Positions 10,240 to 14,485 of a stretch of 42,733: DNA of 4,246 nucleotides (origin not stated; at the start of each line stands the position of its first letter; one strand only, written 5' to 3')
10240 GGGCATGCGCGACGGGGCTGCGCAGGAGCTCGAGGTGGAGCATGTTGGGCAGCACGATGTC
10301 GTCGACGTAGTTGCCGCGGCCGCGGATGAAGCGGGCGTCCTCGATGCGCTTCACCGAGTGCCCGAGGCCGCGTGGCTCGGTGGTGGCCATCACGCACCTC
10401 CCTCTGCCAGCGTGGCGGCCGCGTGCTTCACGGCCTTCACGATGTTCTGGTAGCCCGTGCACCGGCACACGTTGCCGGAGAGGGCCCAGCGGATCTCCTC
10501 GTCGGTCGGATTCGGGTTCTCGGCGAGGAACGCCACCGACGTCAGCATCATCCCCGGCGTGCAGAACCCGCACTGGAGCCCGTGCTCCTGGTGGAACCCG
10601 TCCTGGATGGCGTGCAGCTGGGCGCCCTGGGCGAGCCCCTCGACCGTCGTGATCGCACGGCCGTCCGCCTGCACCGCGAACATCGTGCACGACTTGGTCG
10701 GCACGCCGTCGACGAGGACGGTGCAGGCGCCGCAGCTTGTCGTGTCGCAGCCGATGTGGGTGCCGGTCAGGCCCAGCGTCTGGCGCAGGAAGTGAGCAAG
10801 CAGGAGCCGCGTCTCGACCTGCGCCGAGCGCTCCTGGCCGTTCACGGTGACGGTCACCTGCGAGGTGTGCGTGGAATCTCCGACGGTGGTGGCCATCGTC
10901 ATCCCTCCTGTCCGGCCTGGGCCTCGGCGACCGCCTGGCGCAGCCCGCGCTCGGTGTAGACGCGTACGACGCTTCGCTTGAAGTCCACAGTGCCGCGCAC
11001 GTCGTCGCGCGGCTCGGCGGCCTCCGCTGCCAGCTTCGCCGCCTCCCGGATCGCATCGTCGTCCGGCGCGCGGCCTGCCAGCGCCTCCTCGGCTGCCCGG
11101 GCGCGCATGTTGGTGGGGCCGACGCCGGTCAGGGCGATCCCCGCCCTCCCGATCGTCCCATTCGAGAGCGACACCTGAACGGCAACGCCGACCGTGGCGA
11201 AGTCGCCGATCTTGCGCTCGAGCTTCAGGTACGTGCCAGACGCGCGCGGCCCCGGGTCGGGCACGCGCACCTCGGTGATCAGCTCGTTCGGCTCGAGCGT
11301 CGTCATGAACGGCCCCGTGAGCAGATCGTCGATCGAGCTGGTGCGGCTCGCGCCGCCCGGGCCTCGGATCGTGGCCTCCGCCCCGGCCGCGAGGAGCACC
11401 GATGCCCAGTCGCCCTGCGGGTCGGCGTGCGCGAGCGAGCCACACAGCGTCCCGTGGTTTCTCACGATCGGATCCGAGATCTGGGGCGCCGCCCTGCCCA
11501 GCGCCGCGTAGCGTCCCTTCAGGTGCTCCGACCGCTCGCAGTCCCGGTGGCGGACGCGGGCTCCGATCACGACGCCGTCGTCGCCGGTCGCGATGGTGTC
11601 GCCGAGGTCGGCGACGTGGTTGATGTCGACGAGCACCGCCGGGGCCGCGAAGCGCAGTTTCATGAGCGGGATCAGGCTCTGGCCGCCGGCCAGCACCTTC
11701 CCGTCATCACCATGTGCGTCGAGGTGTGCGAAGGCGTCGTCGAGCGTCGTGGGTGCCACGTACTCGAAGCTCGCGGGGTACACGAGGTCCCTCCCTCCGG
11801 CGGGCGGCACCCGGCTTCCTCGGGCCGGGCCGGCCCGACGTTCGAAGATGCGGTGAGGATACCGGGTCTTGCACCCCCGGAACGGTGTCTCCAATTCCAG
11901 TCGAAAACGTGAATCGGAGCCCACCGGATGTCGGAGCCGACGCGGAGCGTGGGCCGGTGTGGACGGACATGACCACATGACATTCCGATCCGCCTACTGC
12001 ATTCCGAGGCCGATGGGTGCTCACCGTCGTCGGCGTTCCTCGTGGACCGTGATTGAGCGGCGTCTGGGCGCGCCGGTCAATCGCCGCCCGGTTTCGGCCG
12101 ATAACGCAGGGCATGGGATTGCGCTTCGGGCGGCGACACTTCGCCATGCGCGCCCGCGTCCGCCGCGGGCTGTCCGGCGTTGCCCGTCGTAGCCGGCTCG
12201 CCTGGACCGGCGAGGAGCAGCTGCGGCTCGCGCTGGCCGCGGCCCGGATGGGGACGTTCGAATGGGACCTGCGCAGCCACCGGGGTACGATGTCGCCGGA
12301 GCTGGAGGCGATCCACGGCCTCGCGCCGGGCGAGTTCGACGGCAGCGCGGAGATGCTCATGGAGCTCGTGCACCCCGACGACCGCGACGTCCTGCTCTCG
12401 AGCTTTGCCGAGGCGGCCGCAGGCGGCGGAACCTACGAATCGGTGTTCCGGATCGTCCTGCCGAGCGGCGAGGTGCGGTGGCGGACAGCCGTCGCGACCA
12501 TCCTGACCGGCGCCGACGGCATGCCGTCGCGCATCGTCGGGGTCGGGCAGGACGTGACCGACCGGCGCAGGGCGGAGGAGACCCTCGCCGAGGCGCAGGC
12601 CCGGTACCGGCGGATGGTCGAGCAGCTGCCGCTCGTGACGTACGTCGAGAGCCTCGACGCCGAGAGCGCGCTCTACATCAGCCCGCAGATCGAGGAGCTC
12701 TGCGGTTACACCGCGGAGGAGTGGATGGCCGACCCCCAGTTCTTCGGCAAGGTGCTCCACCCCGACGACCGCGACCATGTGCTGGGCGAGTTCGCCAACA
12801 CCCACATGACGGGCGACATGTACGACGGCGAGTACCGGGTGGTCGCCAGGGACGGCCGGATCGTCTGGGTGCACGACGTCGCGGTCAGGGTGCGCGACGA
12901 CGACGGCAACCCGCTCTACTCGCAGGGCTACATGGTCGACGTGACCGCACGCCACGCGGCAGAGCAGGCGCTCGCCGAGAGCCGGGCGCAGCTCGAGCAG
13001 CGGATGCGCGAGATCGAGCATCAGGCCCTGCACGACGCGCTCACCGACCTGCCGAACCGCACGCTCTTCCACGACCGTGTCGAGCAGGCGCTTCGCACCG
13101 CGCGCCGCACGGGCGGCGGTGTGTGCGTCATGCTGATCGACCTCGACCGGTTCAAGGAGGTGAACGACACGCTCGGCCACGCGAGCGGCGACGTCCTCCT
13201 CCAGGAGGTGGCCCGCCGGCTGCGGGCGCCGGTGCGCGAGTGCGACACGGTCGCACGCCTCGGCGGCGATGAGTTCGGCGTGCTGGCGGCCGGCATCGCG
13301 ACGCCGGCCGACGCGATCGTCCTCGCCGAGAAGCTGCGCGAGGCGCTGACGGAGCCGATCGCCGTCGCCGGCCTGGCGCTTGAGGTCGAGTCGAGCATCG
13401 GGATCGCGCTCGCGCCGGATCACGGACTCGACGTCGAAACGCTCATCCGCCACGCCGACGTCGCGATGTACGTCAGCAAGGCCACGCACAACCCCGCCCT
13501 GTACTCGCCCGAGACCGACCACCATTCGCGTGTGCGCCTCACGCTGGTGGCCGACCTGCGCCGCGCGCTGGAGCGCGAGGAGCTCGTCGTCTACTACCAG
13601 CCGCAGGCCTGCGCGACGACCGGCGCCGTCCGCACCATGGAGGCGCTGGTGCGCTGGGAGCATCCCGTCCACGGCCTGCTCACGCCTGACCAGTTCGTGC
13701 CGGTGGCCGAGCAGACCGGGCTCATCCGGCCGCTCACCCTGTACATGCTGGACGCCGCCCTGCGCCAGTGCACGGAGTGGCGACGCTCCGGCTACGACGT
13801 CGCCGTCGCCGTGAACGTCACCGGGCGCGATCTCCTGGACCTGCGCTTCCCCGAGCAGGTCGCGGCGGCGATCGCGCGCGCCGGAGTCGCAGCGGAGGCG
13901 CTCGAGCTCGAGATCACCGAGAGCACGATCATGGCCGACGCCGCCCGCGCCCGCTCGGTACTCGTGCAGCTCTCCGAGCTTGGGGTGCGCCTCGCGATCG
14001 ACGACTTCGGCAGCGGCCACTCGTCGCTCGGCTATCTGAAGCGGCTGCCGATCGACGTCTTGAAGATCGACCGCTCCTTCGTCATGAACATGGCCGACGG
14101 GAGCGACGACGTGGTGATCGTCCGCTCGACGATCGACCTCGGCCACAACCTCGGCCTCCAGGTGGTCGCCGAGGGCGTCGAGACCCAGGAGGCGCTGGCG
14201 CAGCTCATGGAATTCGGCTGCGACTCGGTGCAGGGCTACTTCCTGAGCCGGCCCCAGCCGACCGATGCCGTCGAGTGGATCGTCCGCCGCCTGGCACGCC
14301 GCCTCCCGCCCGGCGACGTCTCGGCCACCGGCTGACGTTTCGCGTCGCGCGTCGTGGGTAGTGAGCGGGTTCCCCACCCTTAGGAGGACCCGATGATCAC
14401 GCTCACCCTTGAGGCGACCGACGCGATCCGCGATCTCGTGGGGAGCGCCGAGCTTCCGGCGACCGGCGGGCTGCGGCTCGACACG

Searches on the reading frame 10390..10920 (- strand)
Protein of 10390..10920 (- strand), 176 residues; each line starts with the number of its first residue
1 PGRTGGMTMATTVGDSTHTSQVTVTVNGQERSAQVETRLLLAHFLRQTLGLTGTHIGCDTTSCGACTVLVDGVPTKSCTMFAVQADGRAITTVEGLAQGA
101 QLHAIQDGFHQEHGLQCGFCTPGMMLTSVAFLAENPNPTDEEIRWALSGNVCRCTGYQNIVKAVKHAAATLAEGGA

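Call 7: search_protein_families(library=pfam, proteins=[window:10390-10920:-], max_evalue=0.001)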
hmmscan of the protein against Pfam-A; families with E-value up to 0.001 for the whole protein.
window:10390-10920:- (176 aa): 3 families
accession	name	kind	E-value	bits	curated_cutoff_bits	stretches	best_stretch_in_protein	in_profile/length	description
PF01799.25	Fer2_2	-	4.3e-32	110.5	30.3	1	92-165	1-75/75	[2Fe-2S] binding domain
PF00111.32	Fer2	-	2.8e-06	27.6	21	1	24-76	1-53/77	2Fe-2S iron-sulfur cluster binding domain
PF13085.11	Fer2_3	-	3.4e-05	24.2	27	1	57-96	51-89/107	2Fe-2S iron-sulfur cluster binding domain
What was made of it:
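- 10390..10902 (-): coxS, [2Fe-2S] small subunit. Its start overlaps the coxM stop (ATGA, 10899-10902) and its stop overlaps the coxL start (TGATG). Pfam Fer2_2 and Fer2 (call 7).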

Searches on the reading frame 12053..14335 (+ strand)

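Call 7: search_protein_families(library=pfam, proteins=[window:12053-14335:+], max_evalue=0.001)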
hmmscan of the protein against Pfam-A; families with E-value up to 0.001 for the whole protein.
window:12053-14335:+ (760 aa): 6 families
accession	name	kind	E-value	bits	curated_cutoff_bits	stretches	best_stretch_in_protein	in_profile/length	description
PF00563.25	EAL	-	1e-76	257.8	31.3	1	500-734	2-236/236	EAL domain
PF00990.26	GGDEF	-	1.7e-45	155.1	23.8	1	325-479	1-158/161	Diguanylate cyclase, GGDEF domain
PF08447.18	PAS_3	-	2.2e-39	134.1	25.6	2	207-293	2-88/89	PAS fold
PF00989.32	PAS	-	1.6e-13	51.1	22.6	1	184-294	2-110/113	PAS fold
PF08448.16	PAS_4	-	5.6e-07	30.2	23.1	0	82-173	22-110/110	PAS fold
PF13426.13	PAS_9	-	5.9e-05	23.7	27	1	206-299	13-103/103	PAS domain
